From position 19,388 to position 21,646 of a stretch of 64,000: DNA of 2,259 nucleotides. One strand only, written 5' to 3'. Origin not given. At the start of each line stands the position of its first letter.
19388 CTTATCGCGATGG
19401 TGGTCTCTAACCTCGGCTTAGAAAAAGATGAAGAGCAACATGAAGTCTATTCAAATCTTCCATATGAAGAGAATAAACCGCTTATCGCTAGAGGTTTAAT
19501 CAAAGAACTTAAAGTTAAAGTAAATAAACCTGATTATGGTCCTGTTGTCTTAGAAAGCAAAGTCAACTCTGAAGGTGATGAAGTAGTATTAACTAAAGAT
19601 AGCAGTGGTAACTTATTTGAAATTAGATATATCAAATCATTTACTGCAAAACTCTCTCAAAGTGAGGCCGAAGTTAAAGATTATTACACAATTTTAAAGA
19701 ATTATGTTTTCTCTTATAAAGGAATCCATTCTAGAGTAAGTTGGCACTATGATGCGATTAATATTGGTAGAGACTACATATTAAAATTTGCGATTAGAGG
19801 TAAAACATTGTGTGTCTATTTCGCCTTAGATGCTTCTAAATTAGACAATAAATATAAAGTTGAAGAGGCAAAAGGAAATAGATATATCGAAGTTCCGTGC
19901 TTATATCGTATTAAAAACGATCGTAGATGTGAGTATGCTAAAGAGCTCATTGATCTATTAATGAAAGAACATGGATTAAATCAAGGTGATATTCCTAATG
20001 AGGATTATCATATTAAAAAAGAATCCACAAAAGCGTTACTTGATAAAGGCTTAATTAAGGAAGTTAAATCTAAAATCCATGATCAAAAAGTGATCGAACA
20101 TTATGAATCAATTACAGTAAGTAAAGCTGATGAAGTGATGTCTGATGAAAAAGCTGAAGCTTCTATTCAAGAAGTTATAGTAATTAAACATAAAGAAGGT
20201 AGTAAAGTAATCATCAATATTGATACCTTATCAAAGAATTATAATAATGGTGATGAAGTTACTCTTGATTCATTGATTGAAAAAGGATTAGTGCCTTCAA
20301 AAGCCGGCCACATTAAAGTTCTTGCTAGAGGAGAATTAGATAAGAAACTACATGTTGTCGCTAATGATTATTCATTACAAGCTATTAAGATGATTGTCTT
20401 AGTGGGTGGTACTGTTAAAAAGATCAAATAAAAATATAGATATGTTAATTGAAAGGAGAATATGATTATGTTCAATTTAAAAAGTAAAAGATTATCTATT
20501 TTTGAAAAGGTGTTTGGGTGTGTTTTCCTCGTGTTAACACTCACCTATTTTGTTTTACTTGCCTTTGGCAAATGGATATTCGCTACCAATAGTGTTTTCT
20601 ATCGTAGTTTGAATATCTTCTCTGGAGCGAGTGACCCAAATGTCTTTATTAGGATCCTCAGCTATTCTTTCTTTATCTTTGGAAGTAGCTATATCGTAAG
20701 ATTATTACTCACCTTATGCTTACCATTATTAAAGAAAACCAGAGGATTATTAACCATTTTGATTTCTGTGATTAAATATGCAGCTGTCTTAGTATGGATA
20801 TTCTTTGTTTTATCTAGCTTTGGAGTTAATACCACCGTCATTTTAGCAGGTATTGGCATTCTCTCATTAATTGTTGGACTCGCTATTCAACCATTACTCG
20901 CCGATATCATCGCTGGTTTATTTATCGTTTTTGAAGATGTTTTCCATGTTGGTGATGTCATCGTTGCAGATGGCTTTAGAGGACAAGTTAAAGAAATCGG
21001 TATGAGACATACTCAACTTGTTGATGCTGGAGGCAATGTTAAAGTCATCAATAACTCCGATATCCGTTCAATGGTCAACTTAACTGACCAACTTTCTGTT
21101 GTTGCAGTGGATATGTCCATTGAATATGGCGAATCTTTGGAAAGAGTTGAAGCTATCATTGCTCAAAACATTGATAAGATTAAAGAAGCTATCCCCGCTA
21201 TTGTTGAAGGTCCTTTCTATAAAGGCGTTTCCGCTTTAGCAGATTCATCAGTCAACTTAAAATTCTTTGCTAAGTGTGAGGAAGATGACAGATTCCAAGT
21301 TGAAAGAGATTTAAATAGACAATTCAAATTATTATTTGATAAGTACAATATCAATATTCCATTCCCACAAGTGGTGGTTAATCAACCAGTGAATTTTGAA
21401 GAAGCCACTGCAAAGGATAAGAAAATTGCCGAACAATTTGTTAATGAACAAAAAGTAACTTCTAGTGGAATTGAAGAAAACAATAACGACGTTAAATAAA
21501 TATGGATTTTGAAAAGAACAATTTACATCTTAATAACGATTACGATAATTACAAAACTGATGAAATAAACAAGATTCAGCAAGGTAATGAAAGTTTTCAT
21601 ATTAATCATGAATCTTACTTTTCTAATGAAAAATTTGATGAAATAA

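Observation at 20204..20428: C-terminal 75 residues of the giant membrane protein are a clear homolog of the ribosomal protein uL15 (RplO) C-terminal domain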

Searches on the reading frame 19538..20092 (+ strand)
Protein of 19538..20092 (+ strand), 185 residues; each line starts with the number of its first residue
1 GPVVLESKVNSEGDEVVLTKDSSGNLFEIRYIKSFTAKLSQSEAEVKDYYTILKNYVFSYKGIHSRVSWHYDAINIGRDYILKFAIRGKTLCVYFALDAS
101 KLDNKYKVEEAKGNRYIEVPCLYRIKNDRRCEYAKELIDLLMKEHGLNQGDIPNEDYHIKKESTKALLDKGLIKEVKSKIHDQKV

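Call 35: predict_structure(alignment_id=A2)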
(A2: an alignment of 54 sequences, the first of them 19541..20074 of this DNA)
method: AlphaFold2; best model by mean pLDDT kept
length: 178 residues; sequences in the alignment: 54
mean_pLDDT: 95.7   pTM: 0.88
mean pLDDT of the five models: 95.7, 95.4, 95.0, 94.8, 94.7
residues with pLDDT >= 90: 167; 70-90: 11; 50-70: 0; < 50: 0
segments of 3 or more residues with pLDDT < 50: none
pLDDT, mean of each block of 10 residues (from residue 1): 87 89 93 97 98 98 97 97 97 97 97 96 98 98 97 97 95 94
secondary structure, 60 per line:
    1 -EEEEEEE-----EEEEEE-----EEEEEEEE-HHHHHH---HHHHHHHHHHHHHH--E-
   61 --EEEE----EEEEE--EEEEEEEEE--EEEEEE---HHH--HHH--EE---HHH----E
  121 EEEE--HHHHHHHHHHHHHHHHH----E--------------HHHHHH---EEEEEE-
elements in order: E2-8 E14-19 E25-32 H34-39 H43-56 E63-66 E71-75 E78-86 E89-94 E120-124 H127-143 H163-168 E172-177

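Call 37: fold_search(model_id=the predicted structure, library=pdb)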
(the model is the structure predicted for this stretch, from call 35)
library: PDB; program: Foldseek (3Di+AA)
matches with E <= 10: 512; with E <= 0.001: 0
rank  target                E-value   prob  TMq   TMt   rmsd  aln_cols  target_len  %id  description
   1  3p0l_C                3.8e-02  0.18  0.18  0.16  17.8       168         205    8  Human steroidogenic acute regulatory protein (released 2010-11-24)
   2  2fki_MODEL_1_A        5.0e-02  0.99  0.38  0.54   4.7       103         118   12  NMR Structure of Protein yjbR from Escherichia coli; Northeast Structural Genomics Consortium Target ER226 (released 2006-02-28)
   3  3p0l_B                6.7e-02  0.15  0.18  0.17  18.3       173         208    9  Human steroidogenic acute regulatory protein (released 2010-11-24)
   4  3q64                  8.0e-02  0.10  0.12  0.14  19.0       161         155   10  X-ray crystal structure of protein mll3774 from Mesorhizobium loti, Northeast Structural Genomics Consortium Target MlR4 (released 2011-01-12)
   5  2oc6_A                8.5e-02  0.95  0.36  0.48   4.1       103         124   16  Crystal structure of a protein from the duf1801 family (ydhg, bsu05750) from bacillus subtilis at 1.75 A resolution (released 2007-01-16)
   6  5i9j                  9.5e-02  0.10  0.16  0.15  17.9       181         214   12  Structure of the cholesterol and lutein-binding domain of human STARD3 at 1.74A (released 2016-03-16)
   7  3p0l_A                1.0e-01  0.13  0.18  0.16  18.4       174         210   10  Human steroidogenic acute regulatory protein (released 2010-11-24)
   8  9t2w_A                1.1e-01  0.95  0.35  0.48   3.8       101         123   13  YdhG-like domain-containing protein (Frataxin) from Listeria monocytogenes (released 2025-11-19)
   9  7ztq                  1.4e-01  0.09  0.17  0.14  19.8       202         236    8  Crystal structure of the carotenoid-binding protein domain from silkworm Bombyx mori (BmCBP) in the apoform (released 2022-10-26)
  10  7lqd                  2.0e-01  0.12  0.17  0.13  14.5       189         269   10  Structure of Human MPS1 (TTK) covalently bound to RMS-07 inhibitor (released 2022-02-16)
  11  2od0_A                2.3e-01  0.57  0.31  0.46   5.7       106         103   15  The crystal structure of gene product VP1028 from Vibrio parahaemolyticus (released 2007-01-23)
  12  2gu3                  2.4e-01  0.08  0.13  0.17  14.1       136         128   12  YpmB protein from Bacillus subtilis (released 2006-05-30)
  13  1em2                  2.5e-01  0.07  0.16  0.15  18.1       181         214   11  Star-related lipid transport domain of MLN64 (released 2000-05-02)
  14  2aco_B                3.6e-01  0.06  0.15  0.16  15.0       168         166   10  Xray structure of Blc dimer in complex with vaccenic acid (released 2006-08-01)
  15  7zvr                  3.6e-01  0.04  0.14  0.12  19.1       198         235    8  Crystal structure of the carotenoid-binding protein domain from silkworm Bombyx mori (BmCBP) complexed with zeaxanthin (released 2022-10-26)
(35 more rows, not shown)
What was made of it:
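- The structural likeness of the repeat to YjbR/DUF1801 is weak (TM about 0.5, Foldseek E>0.01 in the PDB, call 37), and those families include non-DNA-binding members such as the frataxin-like YdhG.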

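Call 41: search_protein_families(library=pfam, alignment_id=A2, max_evalue=1)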
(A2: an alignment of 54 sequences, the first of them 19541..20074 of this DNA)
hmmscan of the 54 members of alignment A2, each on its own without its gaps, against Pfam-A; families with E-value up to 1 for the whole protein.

A. member 1, window:19541-20074:+ (178 aa): 0 families

B. families by the number of members that match (of 54 scanned): 83 families (the first 25 are shown)
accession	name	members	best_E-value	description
PF00828.25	Ribosomal_L27A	43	2.1e-13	Ribosomal proteins 50S-L15, 50S-L18e, 60S-L27A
PF22251.1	PFF1_TM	7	0.011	Vacuolar membrane protease, transmembrane domain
PF18039.7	UBA_6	5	0.0032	UBA-like domain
PF04277.18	OAD_gamma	3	0.0039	Oxaloacetate decarboxylase, gamma chain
PF11080.13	GhoS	3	0.031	Endoribonuclease GhoS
PF14002.11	YniB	3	0.042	YniB-like protein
PF21233.3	RIOX1_C_WH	3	0.12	Ribosomal oxygenase 1, C-terminal winged helix domain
PF09327.17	Phage_Tail_Tip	2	0.00021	Bacteriophage tail tip fiber protein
PF07921.17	Fibritin_C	2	0.0072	Fibritin C-terminal region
PF23078.2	HTH_CHD6-9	2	0.023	Chromodomain-helicase-DNA-binding protein 6-9, tri-helical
PF14575.11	EphA2_TM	2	0.029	Ephrin type-A receptor 2 transmembrane domain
PF14274.12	BT_3044-like_C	2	0.041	BT_3044-like, C-terminal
PF00558.24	Vpu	2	0.05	Vpu protein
PF06143.16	Baculo_11_kDa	2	0.069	Baculovirus 11 kDa family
PF25184.1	YxzE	2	0.09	YxzE-like putative bacteriocin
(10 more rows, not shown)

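Call 61: search_protein_representatives(alignment_id=A4)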
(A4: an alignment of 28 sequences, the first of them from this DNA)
Query: 28 sequences, 185 profile positions. Proteins with E-value up to 0.001 (for the whole library): 3622; up to 1e-10: 3254; up to 1e-30: 1832. The best 150 are listed.
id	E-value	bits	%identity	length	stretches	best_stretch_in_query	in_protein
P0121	3.6e-222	746.9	-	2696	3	5-184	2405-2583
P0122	1.8e-221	744.7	-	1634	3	5-183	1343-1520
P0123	1.8e-220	741.4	-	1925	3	6-183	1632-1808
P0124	1.2e-215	725.7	-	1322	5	15-178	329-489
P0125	1.1e-207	699.7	-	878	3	6-182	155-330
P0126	2.0e-203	685.8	-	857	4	10-179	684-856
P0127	5.5e-201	677.9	-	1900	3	3-179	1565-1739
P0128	1.6e-196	663.4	-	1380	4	20-179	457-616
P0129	2.3e-188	636.7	-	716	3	16-178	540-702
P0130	1.7e-187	633.9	-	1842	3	6-179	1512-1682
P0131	1.0e-186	631.4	-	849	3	10-178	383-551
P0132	1.7e-182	617.6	-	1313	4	9-179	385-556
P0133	2.7e-180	610.4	-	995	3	21-177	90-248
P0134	5.7e-178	602.8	-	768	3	14-184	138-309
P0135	1.5e-176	598.2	-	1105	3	19-182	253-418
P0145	6.1e-157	534.3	-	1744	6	25-181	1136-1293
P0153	2.2e-146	499.9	-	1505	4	11-179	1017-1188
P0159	3.6e-143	489.4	-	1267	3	10-177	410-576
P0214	1.4e-117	406.0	-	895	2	5-181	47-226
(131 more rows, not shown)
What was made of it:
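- The repeat profile finds 3,622 clusters at 50% identity with E<=1e-3 (call 61).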

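Call 64: search_protein_families(library=pfam, alignment_id=A5, max_evalue=0.0001)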
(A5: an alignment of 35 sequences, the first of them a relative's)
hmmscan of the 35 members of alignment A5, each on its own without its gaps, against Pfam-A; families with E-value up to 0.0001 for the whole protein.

A. member 1, P0124 (1322 aa): 2 families
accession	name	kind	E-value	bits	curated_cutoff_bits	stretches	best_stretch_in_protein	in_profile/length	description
PF18899.5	DUF5655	-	3.6e-17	62.8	24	0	577-633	10-66/109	Domain of unknown function (DUF5655)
PF13610.12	DDE_Tnp_IS240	-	1.1e-06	29.3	27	0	199-229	11-41/139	DDE domain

B. families by the number of members that match (of 35 scanned): 9 families
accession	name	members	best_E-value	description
PF09823.15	DUF2357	15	5.7e-10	Domain of unknown function (DUF2357)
PF00828.25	Ribosomal_L27A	7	3.1e-15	Ribosomal proteins 50S-L15, 50S-L18e, 60S-L27A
PF02095.21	Extensin_1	2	8.6e-26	Extensin-like protein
PF18899.5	DUF5655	1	3.6e-17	Domain of unknown function (DUF5655)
PF17595.7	DUF5491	1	1.9e-08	Family of unknown function (DUF5491)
PF07382.16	HC2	1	7.9e-07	Histone H1-like nucleoprotein HC2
PF13610.12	DDE_Tnp_IS240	1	1.1e-06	DDE domain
PF10386.15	DUF2441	1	3e-05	Protein of unknown function (DUF2441)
PF08818.16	DUF1801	1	6.1e-05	Domain of unknown function (DU1801)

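Call 65: search_protein_families(library=pfam, proteins=[P0124, P0128, P0132, P0145, P0153, P0159, P0214], max_evalue=0.01)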
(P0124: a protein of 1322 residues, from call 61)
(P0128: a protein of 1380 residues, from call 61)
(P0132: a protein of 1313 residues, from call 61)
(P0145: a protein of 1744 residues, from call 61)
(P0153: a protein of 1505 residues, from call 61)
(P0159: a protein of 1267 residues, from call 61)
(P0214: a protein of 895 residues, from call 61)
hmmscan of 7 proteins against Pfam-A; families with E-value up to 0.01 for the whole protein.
P0124 (1322 aa): 4 families
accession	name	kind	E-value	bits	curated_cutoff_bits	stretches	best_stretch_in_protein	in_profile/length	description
PF18899.5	DUF5655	-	3.6e-17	62.8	24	2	577-633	10-66/109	Domain of unknown function (DUF5655)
PF13610.12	DDE_Tnp_IS240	-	1.1e-06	29.3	27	0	199-229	11-41/139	DDE domain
PF07381.18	EarA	-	0.0011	19.2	22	0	691-707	52-68/90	EarA-like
PF24839.1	DUF7718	-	0.0058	16.9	25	0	45-63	40-58/104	Domain of unknown function (DUF7718)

P0128 (1380 aa): 3 families
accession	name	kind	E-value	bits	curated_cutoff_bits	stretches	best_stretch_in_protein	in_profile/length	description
PF09823.15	DUF2357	-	1e-09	38.5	23.3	1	123-231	94-204/251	Domain of unknown function (DUF2357)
PF02095.21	Extensin_1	-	0.00012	22.4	105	1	1289-1344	30-85/171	Extensin-like protein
PF05626.16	DUF790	-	0.0029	16.9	28.8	0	555-615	12-72/387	Protein of unknown function (DUF790)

P0132 (1313 aa): 1 family
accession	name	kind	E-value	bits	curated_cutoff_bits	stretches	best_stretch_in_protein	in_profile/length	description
PF09823.15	DUF2357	-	4.7e-07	29.7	23.3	1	68-176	89-197/251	Domain of unknown function (DUF2357)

P0145 (1744 aa): 3 families
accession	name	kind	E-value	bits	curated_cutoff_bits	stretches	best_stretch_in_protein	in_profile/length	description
PF09823.15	DUF2357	-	4.1e-07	29.9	23.3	1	1411-1509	89-188/251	Domain of unknown function (DUF2357)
PF00167.24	FGF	-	0.00081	19.8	24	0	248-290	19-61/124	Fibroblast growth factor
PF16186.11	Arm_3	-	0.0013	18.8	28.8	0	322-335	29-42/53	Atypical Arm repeat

P0153 (1505 aa): 1 family
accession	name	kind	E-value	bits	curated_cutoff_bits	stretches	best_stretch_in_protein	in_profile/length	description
PF09823.15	DUF2357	-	1.6e-07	31.3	23.3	1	681-785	93-198/251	Domain of unknown function (DUF2357)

P0159 (1267 aa): 2 families
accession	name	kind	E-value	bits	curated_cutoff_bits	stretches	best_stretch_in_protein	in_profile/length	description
PF09823.15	DUF2357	-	1e-06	28.6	23.3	1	63-154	93-186/251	Domain of unknown function (DUF2357)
PF25437.1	BRWD1_N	-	0.00062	20.4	27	0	445-485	29-69/90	BRWD1-like, N-terminal domain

P0214 (895 aa): 2 families
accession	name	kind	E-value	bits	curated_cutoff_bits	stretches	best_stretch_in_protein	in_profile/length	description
PF09823.15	DUF2357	-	7.2e-08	32.4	23.3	1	573-679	88-195/251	Domain of unknown function (DUF2357)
PF11748.13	DUF3306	-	0.00019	22.7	25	1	2-85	1-82/120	Protein of unknown function (DUF3306)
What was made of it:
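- On DUF5655 / DUF1801 / YjbR-like fold (for the three repeats): One member hits DUF1801 at 6e-5 (calls 61, 64, 65).
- A distant family member hits Pfam DUF5655 at E=3.6e-17 on the repeat itself (call 65).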

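Call 70: fold_search(model_id=the predicted structure, library=viral)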
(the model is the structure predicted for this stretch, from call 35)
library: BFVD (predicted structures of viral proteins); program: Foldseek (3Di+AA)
matches with E <= 10: 575; with E <= 0.001: 1
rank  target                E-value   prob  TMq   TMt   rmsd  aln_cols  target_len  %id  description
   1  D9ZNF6                3.9e-04  1.00  0.46  0.39   3.0       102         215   12  (no name in the UniProt tables at hand)
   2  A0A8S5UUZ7            3.7e-03  1.00  0.47  0.37   3.3       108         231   12  DUF5655 domain-containing protein [Siphoviridae sp. ctaDn21]
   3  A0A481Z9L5            4.4e-02  0.15  0.16  0.13  18.8       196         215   10  START domain protein [Pithovirus LCPAC304]
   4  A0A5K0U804            5.9e-02  0.11  0.16  0.10  17.3       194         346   13  Lipocalin/cytosolic fatty-acid binding domain-containing protein [Yasminevirus sp. GU-2018]
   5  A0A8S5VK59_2          8.3e-02  0.09  0.17  0.04  20.3       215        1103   13  (no name in the UniProt tables at hand)
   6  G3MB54                1.5e-01  0.80  0.36  0.43   5.6       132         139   10  Gp674 [Bacillus phage G]
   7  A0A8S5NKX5            1.7e-01  0.14  0.16  0.21  17.6       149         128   11  Uncharacterized protein [Siphoviridae sp. ctY1p61]
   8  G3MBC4                1.8e-01  0.47  0.32  0.22   7.6       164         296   10  Gp54 [Bacillus phage G]
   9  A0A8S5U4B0            1.9e-01  0.91  0.37  0.37   3.4        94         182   16  Uncharacterized protein [Siphoviridae sp. ct6GI21]
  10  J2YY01                2.3e-01  0.54  0.30  0.33   9.2       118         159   10  (no name in the UniProt tables at hand)
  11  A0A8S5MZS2            2.5e-01  0.07  0.14  0.17  17.7       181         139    7  Uncharacterized protein [Siphoviridae sp. ct43U4]
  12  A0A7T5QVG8            2.6e-01  0.63  0.33  0.34   4.7       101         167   12  (no name in the UniProt tables at hand)
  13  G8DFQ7                3.0e-01  0.25  0.26  0.08   7.6       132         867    7  (no name in the UniProt tables at hand)
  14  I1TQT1                3.1e-01  0.25  0.29  0.20  10.3       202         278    8  (no name in the UniProt tables at hand)
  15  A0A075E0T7            3.5e-01  0.23  0.29  0.13   9.2       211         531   11  Uncharacterized protein [Dickeya phage RC-2014]
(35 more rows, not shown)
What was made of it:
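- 19541..20092 (+): Basic repeat R3 (aa 1927-2110). The AF2 model has pLDDT 95.7. calls 35, 37, 70
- On DUF5655 / DUF1801 / YjbR-like fold (for the three repeats): A phage DUF5655 protein gives E=3.7e-3 with rmsd 3.3 Å over 108 columns (calls 35, 37, 70).
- Foldseek places the repeat nearest YjbR 2fki (prob 0.99, TM 0.54), YdhG/DUF1801, and a phage DUF5655 protein (E=3.7e-3, rmsd 3.3 Å over 108 columns) (calls 37, 70).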

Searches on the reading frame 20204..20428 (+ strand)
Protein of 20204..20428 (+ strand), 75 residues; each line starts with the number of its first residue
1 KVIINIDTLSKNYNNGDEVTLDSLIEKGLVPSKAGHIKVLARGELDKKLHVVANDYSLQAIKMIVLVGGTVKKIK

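Call 4: search_protein_families(library=pfam, proteins=[window:20204-20428:+], max_evalue=1)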
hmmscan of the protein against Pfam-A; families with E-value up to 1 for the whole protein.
window:20204-20428:+ (75 aa): 1 family
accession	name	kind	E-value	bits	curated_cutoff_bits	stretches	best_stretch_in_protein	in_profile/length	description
PF00828.25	Ribosomal_L27A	-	1.2e-14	54.9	21.5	1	3-71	1-71/72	Ribosomal proteins 50S-L15, 50S-L18e, 60S-L27A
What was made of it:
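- On Ribosomal_L27A / uL15-eL18 domain (Pfam PF00828): 54.9 bits against 21.5, E=1.2e-14, profile 1-71 of 72 (call 4)
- Checked: The tail alone hits PF00828 at E=1.2e-14, 54.9 bits (cut-off 21.5), covering profile 1-71 of 72 (call 4).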

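Call 5: search_solved_structures(query=window:20204-20428:+, max_evalue=10, show_alignments=3)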
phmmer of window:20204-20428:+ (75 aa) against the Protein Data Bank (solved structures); distinct sequences matched with E-value up to 10: 42.
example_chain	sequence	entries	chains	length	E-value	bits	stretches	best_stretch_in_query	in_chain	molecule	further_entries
7nhn_O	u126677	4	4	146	3.7e-09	40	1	3-71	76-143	50S ribosomal protein L15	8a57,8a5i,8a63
8uu4_N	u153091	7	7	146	5.1e-09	39.5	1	3-71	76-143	Large ribosomal subunit protein uL15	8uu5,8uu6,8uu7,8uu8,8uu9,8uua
4wce_I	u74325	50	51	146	7e-09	39.1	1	3-70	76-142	50S ribosomal protein L15 | Large ribosomal subunit protein uL15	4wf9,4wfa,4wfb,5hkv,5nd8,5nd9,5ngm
5t7v_LO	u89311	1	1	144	8e-09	38.9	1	3-69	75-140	50S ribosomal protein L15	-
5tcu_LO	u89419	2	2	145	8.1e-09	38.9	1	3-69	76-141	50S ribosomal protein L15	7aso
6o8w_M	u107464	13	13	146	8.8e-09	38.8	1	3-72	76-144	50S ribosomal protein L15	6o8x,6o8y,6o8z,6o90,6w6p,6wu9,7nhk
3j3v_L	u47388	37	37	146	2.8e-08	37.2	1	3-72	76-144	50S ribosomal protein L15 | 50S ribosomal protein uL15 | Large ribosomal subunit protein uL15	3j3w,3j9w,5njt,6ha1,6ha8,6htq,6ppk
5hl7_I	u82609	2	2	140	4e-08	36.7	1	3-64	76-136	50S ribosomal protein L15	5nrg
6ppf_L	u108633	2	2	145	4.1e-08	36.7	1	3-71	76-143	50S ribosomal protein L15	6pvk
5li0_O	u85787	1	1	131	3.4e-07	33.8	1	3-57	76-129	50S ribosomal protein L15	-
8fmw_AN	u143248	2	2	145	1.9e-06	31.4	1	3-72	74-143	50S ribosomal protein L15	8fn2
6dzi_M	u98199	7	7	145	2.1e-06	31.3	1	3-71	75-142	50S ribosomal protein L15 | Large ribosomal subunit protein uL15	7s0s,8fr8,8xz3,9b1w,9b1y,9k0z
5o60_M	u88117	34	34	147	2.1e-06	31.3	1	3-71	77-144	50S ribosomal protein L15 | Large ribosomal subunit protein uL15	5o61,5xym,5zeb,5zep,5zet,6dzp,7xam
9qt5_L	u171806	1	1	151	6.9e-06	29.6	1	3-73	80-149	Large ribosomal subunit protein uL15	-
28jw_L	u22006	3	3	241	2.7e-05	27.7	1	2-71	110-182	uL15c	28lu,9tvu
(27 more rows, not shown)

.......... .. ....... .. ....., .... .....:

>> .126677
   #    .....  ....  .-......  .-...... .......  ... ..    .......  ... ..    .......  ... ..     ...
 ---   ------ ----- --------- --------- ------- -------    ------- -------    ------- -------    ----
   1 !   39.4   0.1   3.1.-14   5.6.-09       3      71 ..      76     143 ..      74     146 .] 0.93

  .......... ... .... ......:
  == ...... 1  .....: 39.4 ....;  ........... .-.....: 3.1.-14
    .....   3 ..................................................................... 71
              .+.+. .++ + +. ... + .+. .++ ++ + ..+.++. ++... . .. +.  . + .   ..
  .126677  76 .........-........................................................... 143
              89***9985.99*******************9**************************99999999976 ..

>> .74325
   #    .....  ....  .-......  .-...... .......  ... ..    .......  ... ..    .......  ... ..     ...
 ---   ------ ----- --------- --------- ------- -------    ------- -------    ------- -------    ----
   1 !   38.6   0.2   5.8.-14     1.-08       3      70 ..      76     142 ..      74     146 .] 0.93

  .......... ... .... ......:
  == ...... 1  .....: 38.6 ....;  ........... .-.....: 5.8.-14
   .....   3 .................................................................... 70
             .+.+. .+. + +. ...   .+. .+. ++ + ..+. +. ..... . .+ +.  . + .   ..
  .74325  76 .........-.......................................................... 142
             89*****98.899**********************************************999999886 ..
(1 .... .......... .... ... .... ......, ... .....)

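Call 15: search_protein_families(library=ncbifam, proteins=[window:20204-20428:+], max_evalue=0.1)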
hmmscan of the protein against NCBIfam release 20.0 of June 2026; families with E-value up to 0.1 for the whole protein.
window:20204-20428:+ (75 aa): 2 families
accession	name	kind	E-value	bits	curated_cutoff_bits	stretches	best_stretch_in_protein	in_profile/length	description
TIGR01071.1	rplO_bact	equivalog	2.5e-12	46.8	77.95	1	3-71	75-143/144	50S ribosomal protein L15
NF003079.0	PRK04005.1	equivalog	7.8e-05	22.3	85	1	38-74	68-104/121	50S ribosomal protein L18e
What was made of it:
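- On Ribosomal protein uL15 proper (RplO, TIGR01071 equivalog): 46.8 bits against a cut-off of 77.95 (call 15)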

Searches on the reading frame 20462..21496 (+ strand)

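Call 16: search_protein_families(library=pfam, proteins=[window:20462-21496:+], max_evalue=0.001)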
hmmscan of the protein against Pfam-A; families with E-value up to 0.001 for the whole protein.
window:20462-21496:+ (345 aa): 1 family
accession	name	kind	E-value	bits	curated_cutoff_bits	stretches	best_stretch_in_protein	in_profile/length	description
PF00924.24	MS_channel_2nd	-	4.9e-13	49.4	20.2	1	145-208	2-67/68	Mechanosensitive ion channel, beta-domain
